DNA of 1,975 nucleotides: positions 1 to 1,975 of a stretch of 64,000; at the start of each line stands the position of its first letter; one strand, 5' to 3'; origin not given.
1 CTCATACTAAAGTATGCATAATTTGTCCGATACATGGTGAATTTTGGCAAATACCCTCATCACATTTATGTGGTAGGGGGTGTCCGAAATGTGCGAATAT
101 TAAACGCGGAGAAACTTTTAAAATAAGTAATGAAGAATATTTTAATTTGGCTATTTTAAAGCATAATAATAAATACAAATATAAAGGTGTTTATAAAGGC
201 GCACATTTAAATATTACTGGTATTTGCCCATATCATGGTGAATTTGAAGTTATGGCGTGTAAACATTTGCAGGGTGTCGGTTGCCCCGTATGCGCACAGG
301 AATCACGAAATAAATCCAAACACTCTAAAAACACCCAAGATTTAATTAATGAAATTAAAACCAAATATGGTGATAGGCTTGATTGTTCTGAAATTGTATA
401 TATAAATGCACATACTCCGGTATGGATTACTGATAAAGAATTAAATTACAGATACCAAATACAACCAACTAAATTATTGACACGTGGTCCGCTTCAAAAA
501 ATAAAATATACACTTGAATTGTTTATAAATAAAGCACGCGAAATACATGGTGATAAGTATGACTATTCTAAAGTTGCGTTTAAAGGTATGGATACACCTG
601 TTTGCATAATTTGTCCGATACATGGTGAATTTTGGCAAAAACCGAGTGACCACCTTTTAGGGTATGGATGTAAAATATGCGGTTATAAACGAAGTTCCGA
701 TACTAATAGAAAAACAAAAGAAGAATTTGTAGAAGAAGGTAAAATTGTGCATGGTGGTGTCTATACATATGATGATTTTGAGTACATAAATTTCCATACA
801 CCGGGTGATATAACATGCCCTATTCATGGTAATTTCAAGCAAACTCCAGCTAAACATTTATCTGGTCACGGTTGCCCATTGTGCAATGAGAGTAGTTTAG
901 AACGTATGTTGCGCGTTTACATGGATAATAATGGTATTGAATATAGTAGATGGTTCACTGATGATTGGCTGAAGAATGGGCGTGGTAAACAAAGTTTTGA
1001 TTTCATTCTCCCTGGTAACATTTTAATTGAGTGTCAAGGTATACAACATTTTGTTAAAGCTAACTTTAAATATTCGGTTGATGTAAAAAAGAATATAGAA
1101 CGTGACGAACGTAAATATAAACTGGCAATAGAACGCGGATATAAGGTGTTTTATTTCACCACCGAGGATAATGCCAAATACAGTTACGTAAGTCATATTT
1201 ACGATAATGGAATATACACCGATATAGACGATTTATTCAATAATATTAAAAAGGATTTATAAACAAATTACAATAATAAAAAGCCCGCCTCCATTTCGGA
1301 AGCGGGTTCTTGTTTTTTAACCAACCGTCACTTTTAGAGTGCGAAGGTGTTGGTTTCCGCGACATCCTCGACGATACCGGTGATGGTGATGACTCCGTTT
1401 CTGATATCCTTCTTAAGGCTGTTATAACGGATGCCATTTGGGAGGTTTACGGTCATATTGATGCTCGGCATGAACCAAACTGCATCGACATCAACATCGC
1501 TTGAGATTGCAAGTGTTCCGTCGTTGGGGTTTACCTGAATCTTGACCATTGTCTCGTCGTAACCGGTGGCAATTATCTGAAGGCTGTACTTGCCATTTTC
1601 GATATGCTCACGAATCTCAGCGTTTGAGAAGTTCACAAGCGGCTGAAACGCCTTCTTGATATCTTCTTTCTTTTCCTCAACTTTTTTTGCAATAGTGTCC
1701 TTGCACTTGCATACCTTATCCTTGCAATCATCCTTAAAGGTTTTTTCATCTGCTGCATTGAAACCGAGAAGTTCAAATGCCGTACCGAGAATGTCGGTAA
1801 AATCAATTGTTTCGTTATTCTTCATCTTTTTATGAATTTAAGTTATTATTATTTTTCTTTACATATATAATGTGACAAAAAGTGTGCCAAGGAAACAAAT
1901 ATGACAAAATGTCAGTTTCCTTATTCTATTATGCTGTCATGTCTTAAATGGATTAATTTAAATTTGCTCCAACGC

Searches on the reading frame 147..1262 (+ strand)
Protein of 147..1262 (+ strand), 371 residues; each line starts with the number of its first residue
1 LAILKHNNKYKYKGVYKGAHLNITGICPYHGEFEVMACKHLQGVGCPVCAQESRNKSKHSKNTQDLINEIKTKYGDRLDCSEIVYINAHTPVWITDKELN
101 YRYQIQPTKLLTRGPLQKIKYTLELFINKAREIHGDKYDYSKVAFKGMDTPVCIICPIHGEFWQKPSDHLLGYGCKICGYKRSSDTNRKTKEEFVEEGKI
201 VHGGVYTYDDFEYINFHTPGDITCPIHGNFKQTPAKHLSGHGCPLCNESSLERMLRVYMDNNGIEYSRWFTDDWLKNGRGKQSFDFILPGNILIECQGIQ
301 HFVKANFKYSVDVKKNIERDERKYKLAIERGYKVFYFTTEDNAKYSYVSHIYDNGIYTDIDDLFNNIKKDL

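Call 85: search_protein_families(library=pfam, proteins=[window:147-1262:+], max_evalue=0.01)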
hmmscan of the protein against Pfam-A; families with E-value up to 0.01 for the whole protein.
window:147-1262:+ (371 aa): 2 families
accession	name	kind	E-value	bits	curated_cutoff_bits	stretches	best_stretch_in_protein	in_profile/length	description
PF05265.19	DUF723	-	4.2e-08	33.4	20.9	1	141-178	20-59/60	Protein of unknown function (DUF723)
PF24441.1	DUF7560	-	0.0055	16.8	27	0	239-249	26-36/44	Family of unknown function (DUF7560)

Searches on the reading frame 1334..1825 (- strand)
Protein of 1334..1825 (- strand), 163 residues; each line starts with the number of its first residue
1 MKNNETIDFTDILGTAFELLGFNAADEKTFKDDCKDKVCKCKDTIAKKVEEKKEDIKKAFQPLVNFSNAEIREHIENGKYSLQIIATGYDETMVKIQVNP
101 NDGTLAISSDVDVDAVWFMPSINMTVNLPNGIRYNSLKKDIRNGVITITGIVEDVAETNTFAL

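Call 24: search_protein_families(library=pfam, proteins=[window:1334-1825:-], max_evalue=0.01)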
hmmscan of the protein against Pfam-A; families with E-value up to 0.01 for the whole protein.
window:1334-1825:- (163 aa): 1 family
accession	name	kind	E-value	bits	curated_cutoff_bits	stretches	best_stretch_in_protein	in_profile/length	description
PF01442.23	Apolipoprotein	-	0.0049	17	90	1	33-93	92-152/190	Apolipoprotein A1/A4/E domain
